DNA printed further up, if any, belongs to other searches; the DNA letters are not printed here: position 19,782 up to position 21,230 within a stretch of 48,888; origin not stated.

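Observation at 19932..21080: Eukaryote-type phosphagen kinase in a probable CPR genome, possibly of the oomycete taurocyamine-kinase type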

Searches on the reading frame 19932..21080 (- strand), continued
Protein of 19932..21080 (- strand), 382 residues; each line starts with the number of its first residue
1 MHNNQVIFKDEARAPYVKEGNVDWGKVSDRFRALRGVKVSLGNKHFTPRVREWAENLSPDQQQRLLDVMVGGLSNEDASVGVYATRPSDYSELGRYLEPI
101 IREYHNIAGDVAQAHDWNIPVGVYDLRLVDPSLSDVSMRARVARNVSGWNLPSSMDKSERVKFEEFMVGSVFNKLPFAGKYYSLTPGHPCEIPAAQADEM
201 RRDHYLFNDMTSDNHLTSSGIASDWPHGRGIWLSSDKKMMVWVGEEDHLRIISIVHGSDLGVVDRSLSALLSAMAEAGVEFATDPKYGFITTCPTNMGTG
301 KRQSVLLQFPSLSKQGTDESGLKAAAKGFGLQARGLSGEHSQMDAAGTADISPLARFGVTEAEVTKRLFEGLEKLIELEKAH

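Call 46: find_homologous_proteins(query=P0027, max_evalue=1e-10)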
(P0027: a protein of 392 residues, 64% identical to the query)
Query P0027 (392 aa): 232 proteins with E <= 1e-10 among 3254 candidates; the best 120 are listed.
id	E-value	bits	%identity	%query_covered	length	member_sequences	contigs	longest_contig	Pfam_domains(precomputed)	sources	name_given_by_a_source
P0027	1.3e-266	902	100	100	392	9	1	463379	PF00217.25,PF02807.21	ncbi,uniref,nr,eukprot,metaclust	ncbi:unnamed protein product (macronuclear) [Paramecium tetraurelia]|uniref:Arginine kinase n=1 Tax=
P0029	1.2e-218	744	83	98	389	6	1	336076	PF00217.25,PF02807.21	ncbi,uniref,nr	ncbi:unnamed protein product [Paramecium sonneborni]|uniref:Arginine kinase n=1 Tax=Paramecium sonne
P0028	7.2e-212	721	81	96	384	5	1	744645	PF00217.25,PF02807.21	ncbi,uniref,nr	ncbi:unnamed protein product [Paramecium octaurelia]|uniref:Arginine kinase n=1 Tax=Paramecium octau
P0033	9.0e-204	695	77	99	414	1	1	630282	PF00217.25,PF02807.21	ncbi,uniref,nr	ncbi:unnamed protein product [Paramecium sonneborni]|uniref:Arginine kinase n=1 Tax=Paramecium sonne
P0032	2.9e-202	690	76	100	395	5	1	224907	PF00217.25,PF02807.21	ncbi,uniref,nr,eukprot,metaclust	ncbi:unnamed protein product (macronuclear) [Paramecium tetraurelia]|uniref:Phosphagen kinase C-term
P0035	1.2e-201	688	78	98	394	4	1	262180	PF00217.25,PF02807.21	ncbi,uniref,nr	ncbi:unnamed protein product [Paramecium pentaurelia]|uniref:Arginine kinase n=1 Tax=Paramecium pent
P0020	1.5e-201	688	73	98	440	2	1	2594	PF00217.25,PF02807.21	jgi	jgi:creatine kinase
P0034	2.2e-195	667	75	98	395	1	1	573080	PF00217.25,PF02807.21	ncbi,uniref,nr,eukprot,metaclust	ncbi:unnamed protein product (macronuclear) [Paramecium tetraurelia]|uniref:Phosphagen kinase C-term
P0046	3.2e-184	630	88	78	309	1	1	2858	PF00217.25,PF02807.21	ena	-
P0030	4.3e-177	607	75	90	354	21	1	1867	PF00217.25,PF02807.21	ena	-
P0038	1.3e-172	592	73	92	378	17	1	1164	PF00217.25,PF02807.21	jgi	jgi:creatine kinase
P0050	1.6e-171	589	84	76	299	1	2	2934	PF00217.25,PF02807.21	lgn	-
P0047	4.9e-171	587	74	87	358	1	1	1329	PF00217.25,PF02807.21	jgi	-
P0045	1.0e-170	586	81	79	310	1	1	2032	PF00217.25,PF02807.21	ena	-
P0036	1.7e-170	585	74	88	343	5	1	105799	PF00217.25,PF02807.21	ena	-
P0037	2.5e-170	585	71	87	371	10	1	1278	PF00217.25,PF02807.21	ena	-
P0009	4.5e-170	584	67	96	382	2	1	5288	PF00217.25,PF02807.21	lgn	-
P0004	2.0e-169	582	68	97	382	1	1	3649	PF00217.25,PF02807.21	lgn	-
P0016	2.2e-168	578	66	95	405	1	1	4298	PF00217.25,PF02807.21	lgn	-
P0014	6.5e-168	577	67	97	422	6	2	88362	PF00217.25,PF02807.21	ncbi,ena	-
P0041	2.8e-167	575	80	79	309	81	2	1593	PF00217.25,PF02807.21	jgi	jgi:creatine kinase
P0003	8.1e-167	573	67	97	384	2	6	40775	PF00217.25,PF02807.21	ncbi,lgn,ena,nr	ncbi:hypothetical protein KC887_01495 [Candidatus Kaiserbacteria bacterium]|nr:hypothetical protein 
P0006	4.0e-165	568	67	95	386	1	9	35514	PF00217.25,PF02807.21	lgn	-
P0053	6.7e-165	567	85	73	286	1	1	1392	PF00217.25,PF02807.21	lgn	-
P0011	3.0e-164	565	64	96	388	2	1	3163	PF00217.25,PF02807.21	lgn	-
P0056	6.1e-164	564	85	72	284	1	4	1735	PF00217.25,PF02807.21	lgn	-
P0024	2.8e-163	562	65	96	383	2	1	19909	PF00217.25,PF02807.21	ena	-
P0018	8.9e-163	560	64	95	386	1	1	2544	PF00217.25,PF02807.21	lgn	-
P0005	1.5e-162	559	64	96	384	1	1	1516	PF00217.25,PF02807.21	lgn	-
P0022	1.6e-161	556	62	97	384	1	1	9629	PF00217.25,PF02807.21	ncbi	-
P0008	2.0e-160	552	63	97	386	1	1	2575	PF00217.25,PF02807.21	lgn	-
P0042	9.0e-160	550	78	78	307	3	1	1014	PF00217.25,PF02807.21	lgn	-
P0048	1.2e-158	546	76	79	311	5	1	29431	PF00217.25,PF02807.21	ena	-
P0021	2.0e-158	546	64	96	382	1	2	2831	PF00217.25,PF02807.21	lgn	-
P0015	8.6e-158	543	63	97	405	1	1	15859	PF00217.25,PF02807.21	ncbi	-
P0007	1.2e-157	543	65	96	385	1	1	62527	PF00217.25,PF02807.21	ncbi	-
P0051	2.4e-156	539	77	78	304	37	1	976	PF00217.25,PF02807.21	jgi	jgi:creatine kinase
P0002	4.1e-156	538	65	95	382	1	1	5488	PF00217.25,PF02807.21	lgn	-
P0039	5.4e-156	538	72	82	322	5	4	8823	PF00217.25,PF02807.21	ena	-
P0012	4.3e-155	535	62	96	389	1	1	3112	PF00217.25,PF02807.21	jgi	jgi:arginine kinase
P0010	4.9e-155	534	62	96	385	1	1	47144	PF00217.25,PF02807.21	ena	-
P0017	5.7e-155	534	61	96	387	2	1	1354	PF00217.25,PF02807.21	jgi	-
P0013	9.1e-155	534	63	95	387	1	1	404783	PF00217.25,PF02807.21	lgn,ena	-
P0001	2.0e-154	532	64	96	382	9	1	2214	PF00217.25,PF02807.21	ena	-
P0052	1.0e-153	530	80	74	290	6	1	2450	PF00217.25,PF02807.21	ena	-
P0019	6.5e-152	524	61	97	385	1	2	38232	PF00217.25,PF02807.21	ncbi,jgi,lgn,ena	-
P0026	1.5e-149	516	60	96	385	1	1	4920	PF00217.25,PF02807.21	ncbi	-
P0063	9.1e-149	514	87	65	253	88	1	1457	PF00217.25,PF02807.21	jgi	jgi:creatine kinase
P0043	1.1e-147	510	70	80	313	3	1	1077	PF00217.25,PF02807.21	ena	-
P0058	1.1e-145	504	82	68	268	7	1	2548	PF00217.25,PF02807.21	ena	-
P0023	1.3e-144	500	61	95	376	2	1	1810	PF00217.25,PF02807.21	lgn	-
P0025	1.9e-142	493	57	96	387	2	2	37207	PF00217.25,PF02807.21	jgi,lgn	-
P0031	3.8e-139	482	57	97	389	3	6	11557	PF00217.25,PF02807.21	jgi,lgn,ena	jgi:creatine kinase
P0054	1.4e-138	480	64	82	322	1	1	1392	PF00217.25,PF02807.21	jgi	jgi:creatine kinase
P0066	3.7e-136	472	83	63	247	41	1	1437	PF00217.25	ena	-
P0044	1.1e-134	467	64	81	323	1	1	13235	PF00217.25,PF02807.21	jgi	jgi:creatine kinase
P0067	1.3e-127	444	79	62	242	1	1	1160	PF00217.25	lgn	-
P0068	3.3e-127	443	75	65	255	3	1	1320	PF00217.25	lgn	-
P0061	9.5e-126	438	75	61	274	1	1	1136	PF00217.25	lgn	-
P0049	4.3e-124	433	65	74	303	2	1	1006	PF00217.25,PF02807.21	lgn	-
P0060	1.9e-122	427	78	61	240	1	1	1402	PF00217.25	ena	-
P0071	3.0e-122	426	84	56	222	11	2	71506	PF00217.25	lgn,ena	-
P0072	9.5e-122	425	73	58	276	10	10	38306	PF00217.25,PF02807.21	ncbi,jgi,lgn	jgi:arginine kinase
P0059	1.7e-120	421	80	59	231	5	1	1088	PF00217.25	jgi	jgi:creatine kinase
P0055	1.8e-120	421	54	91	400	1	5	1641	PF00217.25,PF02807.21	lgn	-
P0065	2.0e-120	420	70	68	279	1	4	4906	PF00217.25,PF02807.21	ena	-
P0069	1.6e-119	417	75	36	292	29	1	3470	PF00217.25,PF02807.21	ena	-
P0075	2.5e-119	417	80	58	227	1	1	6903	PF00217.25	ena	-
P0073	7.9e-119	415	81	57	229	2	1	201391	PF00217.25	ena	-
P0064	1.9e-118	414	75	55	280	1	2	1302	PF00217.25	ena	-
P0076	2.6e-116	407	80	56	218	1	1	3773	PF00217.25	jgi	jgi:arginine kinase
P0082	1.1e-113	398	75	61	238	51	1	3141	PF00217.25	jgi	jgi:creatine kinase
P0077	7.3e-113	396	77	58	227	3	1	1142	PF00217.25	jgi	jgi:creatine kinase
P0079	6.1e-112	393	79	54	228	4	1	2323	PF00217.25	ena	-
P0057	1.3e-104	368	67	61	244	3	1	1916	PF00217.25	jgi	jgi:creatine kinase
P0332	4.5e-104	367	43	83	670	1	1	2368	PF00217.25,PF02807.21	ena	-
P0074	9.3e-101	356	72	55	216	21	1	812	PF00217.25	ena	-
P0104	4.0e-100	354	73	55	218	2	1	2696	PF00217.25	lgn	-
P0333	3.4e-97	344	76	47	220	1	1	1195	PF00217.25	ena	-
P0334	4.0e-94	334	79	46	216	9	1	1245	PF00217.25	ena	-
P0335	1.3e-93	332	79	43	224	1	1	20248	PF00217.25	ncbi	-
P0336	2.2e-92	328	43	84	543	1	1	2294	PF00217.25,PF02807.21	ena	-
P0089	2.3e-90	322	77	46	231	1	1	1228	PF00217.25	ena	-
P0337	7.1e-89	317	41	91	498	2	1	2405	PF00217.25,PF02807.21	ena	-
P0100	4.8e-88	314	44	83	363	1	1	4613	PF00217.25,PF02807.21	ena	-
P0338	2.3e-87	312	42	84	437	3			PF00217.25,PF02807.21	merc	-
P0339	6.1e-87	310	77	46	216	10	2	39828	PF00217.25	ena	-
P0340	1.1e-85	306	45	84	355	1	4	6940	PF00217.25,PF02807.21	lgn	-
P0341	1.9e-84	302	77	44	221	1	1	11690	PF00217.25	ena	-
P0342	3.9e-81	291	44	83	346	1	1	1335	PF00217.25,PF02807.21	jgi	-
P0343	1.7e-80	289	45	81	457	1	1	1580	PF00217.25,PF02807.21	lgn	-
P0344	2.5e-80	288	42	86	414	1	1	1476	PF00217.25,PF02807.21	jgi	jgi:creatine kinase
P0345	4.4e-80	288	45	84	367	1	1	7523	PF00217.25,PF02807.21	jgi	jgi:arginine kinase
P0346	4.5e-80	288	43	87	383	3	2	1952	PF00217.25,PF02807.21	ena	-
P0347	5.0e-79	284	44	84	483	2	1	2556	PF00217.25,PF02807.21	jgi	-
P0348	5.5e-79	284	41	90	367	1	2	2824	PF00217.25,PF02807.21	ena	-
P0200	5.8e-79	284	43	82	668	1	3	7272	PF00217.25,PF02807.21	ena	-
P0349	6.9e-79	284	43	85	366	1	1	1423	PF00217.25,PF02807.21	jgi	-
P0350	7.7e-79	284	44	83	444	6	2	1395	PF00217.25,PF02807.21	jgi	-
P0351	2.0e-78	282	44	76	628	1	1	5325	PF00217.25,PF00168.37,PF02807.21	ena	-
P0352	2.9e-78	282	42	84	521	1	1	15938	PF00217.25,PF02807.21,PF01029.24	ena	-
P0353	3.5e-78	281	42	83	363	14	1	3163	PF00217.25,PF02807.21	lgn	-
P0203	5.2e-78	281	42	81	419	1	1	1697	PF00217.25,PF02807.21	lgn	-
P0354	5.6e-78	281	40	91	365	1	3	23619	PF00217.25,PF02807.21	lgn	-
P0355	1.4e-77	279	44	80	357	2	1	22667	PF00217.25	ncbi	-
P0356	1.9e-77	279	41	91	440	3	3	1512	PF00217.25,PF02807.21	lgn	-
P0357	2.0e-77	279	43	83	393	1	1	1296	PF00217.25,PF02807.21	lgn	-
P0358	2.3e-77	279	42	87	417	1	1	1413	PF00217.25,PF02807.21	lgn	-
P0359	3.6e-77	278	43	81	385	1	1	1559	PF00217.25,PF02807.21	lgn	-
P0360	4.0e-77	278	46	56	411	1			PF00217.25,PF02807.21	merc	-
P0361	4.0e-77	278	43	85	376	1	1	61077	PF00217.25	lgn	-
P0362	4.7e-77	278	43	81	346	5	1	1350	PF00217.25,PF02807.21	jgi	-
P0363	1.1e-76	276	43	82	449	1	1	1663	PF00217.25,PF02807.21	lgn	-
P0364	1.1e-76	276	43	83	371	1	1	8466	PF00217.25,PF02807.21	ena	-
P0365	1.2e-76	276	42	83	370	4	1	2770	PF00217.25,PF02807.21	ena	-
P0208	1.6e-76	276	43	82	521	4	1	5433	PF00217.25,PF00612.34,PF02807.21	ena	-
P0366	1.9e-76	276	43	84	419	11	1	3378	PF00217.25,PF02807.21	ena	-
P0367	2.3e-76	275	43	85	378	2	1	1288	PF00217.25,PF02807.21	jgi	-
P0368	2.6e-76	275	42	83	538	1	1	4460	PF00217.25,PF02807.21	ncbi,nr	ncbi:hypothetical protein HDU91_006872 [Kappamyces sp. JEL0680]|nr:hypothetical protein HDU91_006872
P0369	3.1e-76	275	42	83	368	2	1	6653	PF00217.25,PF02807.21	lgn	-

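Call 52: find_encoding_contigs(protein=P0055, flank=5000, max_places=5)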
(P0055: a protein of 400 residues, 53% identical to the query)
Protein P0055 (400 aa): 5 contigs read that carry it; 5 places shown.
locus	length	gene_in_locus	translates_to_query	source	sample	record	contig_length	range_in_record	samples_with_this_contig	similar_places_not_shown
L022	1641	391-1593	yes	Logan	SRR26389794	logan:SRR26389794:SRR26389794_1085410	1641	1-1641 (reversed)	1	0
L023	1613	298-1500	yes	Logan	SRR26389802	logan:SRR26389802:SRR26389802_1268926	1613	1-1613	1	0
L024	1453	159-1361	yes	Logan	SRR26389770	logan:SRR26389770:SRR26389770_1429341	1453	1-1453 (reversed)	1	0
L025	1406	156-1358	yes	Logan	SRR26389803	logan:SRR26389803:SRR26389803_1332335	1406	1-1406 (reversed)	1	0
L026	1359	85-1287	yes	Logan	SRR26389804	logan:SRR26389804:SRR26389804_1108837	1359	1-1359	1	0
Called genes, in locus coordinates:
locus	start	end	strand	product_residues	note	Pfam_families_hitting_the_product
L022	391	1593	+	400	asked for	PF02807:ATP-gua_PtransN, PF00217:ATP-gua_Ptrans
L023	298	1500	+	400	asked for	PF02807:ATP-gua_PtransN, PF00217:ATP-gua_Ptrans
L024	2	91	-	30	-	?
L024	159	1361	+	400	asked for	PF02807:ATP-gua_PtransN, PF00217:ATP-gua_Ptrans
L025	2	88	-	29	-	?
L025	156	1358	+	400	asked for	PF02807:ATP-gua_PtransN, PF00217:ATP-gua_Ptrans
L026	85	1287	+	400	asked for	PF02807:ATP-gua_PtransN, PF00217:ATP-gua_Ptrans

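Call 53: find_encoding_contigs(protein=P0036, flank=8000, max_places=2)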
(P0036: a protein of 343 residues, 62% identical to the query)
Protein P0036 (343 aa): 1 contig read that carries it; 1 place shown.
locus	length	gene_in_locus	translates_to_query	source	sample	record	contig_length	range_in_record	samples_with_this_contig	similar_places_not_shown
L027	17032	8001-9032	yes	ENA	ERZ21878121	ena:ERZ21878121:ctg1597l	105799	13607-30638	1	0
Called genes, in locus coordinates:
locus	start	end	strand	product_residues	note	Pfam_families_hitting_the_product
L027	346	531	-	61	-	-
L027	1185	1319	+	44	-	-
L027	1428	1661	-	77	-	-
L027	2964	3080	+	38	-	-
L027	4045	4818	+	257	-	-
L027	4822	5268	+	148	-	-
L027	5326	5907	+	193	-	-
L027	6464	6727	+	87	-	-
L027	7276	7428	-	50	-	-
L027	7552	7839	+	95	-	-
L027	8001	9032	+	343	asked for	PF02807:ATP-gua_PtransN, PF00217:ATP-gua_Ptrans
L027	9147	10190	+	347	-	PF02807:ATP-gua_PtransN, PF00217:ATP-gua_Ptrans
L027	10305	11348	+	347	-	PF02807:ATP-gua_PtransN, PF00217:ATP-gua_Ptrans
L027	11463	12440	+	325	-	PF02807:ATP-gua_PtransN, PF00217:ATP-gua_Ptrans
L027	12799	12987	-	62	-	-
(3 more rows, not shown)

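Call 73: list_cluster_members(proteins=[P0055, P0212, P0253, P0355, P0361, P0040, P0186, P0188, P0183, P0213])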
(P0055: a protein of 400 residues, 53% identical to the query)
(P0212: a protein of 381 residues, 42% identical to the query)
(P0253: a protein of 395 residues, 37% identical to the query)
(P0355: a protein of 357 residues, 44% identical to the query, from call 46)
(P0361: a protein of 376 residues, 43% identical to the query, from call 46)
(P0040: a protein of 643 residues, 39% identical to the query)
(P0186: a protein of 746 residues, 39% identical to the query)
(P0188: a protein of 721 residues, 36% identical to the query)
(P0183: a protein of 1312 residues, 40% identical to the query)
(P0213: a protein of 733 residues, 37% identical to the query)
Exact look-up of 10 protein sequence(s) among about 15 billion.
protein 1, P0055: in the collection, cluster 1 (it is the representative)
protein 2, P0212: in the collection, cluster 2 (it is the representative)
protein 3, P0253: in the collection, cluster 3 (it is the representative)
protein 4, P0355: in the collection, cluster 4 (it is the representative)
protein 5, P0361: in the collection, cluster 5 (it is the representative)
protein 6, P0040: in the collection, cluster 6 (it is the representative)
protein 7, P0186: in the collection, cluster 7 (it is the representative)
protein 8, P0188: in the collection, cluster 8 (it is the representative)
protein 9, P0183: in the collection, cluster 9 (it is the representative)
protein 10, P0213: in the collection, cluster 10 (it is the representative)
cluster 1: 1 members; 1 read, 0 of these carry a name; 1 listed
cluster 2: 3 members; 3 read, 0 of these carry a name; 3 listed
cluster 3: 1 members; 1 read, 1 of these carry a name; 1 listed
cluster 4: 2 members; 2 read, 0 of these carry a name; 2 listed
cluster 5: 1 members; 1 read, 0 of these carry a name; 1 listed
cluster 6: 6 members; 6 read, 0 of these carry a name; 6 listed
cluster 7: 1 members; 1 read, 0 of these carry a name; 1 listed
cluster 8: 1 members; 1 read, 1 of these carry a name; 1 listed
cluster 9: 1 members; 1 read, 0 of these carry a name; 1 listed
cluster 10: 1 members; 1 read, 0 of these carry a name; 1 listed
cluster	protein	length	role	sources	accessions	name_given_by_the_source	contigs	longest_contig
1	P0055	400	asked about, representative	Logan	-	-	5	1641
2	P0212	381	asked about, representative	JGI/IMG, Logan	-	-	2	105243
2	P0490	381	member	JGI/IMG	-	-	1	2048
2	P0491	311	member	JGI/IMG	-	-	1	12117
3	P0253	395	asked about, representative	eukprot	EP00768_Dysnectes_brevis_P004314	gnl/Dysnectes_brevis/3096_a3850_1288.p1 ...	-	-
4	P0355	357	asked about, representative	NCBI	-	-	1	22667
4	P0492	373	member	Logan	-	-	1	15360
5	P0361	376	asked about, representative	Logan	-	-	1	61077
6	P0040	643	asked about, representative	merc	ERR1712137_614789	-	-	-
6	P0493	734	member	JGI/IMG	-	-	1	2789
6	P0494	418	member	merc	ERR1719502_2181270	-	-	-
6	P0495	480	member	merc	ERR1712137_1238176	-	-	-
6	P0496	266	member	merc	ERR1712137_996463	-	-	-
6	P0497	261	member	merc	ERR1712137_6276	-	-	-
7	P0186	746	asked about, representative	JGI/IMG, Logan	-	-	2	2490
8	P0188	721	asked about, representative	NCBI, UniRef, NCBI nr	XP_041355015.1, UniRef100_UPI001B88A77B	taurocyamine kinase-like [Gigantopelta aegis] | taurocyamine kinase-like n=1 Tax=Gigantopelta aegis TaxID=1735272 RepID=UPI001B88A77B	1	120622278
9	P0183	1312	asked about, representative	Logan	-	-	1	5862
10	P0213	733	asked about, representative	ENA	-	-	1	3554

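Call 81: find_encoding_contigs(protein=P0010, flank=6000, max_places=1)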
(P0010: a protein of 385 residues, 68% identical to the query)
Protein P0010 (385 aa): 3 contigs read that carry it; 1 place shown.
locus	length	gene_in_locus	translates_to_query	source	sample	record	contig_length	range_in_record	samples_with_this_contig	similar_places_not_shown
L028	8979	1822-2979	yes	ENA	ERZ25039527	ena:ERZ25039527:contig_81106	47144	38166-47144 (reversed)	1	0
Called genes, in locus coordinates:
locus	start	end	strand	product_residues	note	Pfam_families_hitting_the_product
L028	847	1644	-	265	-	PF08032:SpoU_sub_bind, PF00588:SpoU_methylase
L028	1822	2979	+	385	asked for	PF02807:ATP-gua_PtransN, PF00217:ATP-gua_Ptrans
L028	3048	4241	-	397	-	PF18920:DUF5671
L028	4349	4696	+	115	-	-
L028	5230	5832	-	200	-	-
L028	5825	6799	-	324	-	PF01479:S4, PF00849:PseudoU_synth_2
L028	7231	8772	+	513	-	PF00575:S1, PF10150:RNase_E_G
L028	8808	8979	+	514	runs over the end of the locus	-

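Call 82: find_encoding_contigs(protein=P0006, flank=6000, max_places=1)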
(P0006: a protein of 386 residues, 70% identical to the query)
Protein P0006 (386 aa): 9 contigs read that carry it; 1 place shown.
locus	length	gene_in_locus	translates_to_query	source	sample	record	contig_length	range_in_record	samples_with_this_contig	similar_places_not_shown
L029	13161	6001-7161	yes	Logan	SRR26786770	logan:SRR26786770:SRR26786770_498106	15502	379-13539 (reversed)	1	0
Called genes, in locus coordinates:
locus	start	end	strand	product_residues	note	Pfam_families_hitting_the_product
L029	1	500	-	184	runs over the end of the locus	-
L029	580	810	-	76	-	-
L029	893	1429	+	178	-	-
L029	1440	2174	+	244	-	PF02424:ApbE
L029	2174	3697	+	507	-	PF03116:NQR2_RnfD_RnfE, PF00175:NAD_binding_1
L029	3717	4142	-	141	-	-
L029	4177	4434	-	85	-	-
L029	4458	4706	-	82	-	-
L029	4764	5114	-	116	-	PF09966:DUF2200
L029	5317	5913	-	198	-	PF01872:RibD_C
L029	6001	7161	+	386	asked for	PF02807:ATP-gua_PtransN, PF00217:ATP-gua_Ptrans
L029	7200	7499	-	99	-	PF13376:OmdA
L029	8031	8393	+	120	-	-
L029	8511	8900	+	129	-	-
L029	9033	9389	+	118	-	PF01050:MannoseP_isomer, PF07883:Cupin_2 (weak)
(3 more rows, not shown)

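Call 83: find_encoding_contigs(protein=P0024, flank=6000, max_places=1)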
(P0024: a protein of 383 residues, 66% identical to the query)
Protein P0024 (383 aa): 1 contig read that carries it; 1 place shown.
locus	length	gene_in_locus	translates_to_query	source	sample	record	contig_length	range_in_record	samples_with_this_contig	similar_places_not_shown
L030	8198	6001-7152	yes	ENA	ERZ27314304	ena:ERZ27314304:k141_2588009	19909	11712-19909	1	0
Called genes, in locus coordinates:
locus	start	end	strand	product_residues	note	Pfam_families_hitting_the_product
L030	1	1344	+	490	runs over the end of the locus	PF01930:Cas_Cas4, PF13482:RNase_H_2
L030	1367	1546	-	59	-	-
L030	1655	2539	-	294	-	-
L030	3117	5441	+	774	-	PF00690:Cation_ATPase_N (weak), PF00122:E1-E2_ATPase, PF00702:Hydrolase, PF08282:Hydrolase_3 (faint), PF12710:HAD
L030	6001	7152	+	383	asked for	PF02807:ATP-gua_PtransN, PF00217:ATP-gua_Ptrans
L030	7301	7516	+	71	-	-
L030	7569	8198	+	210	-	?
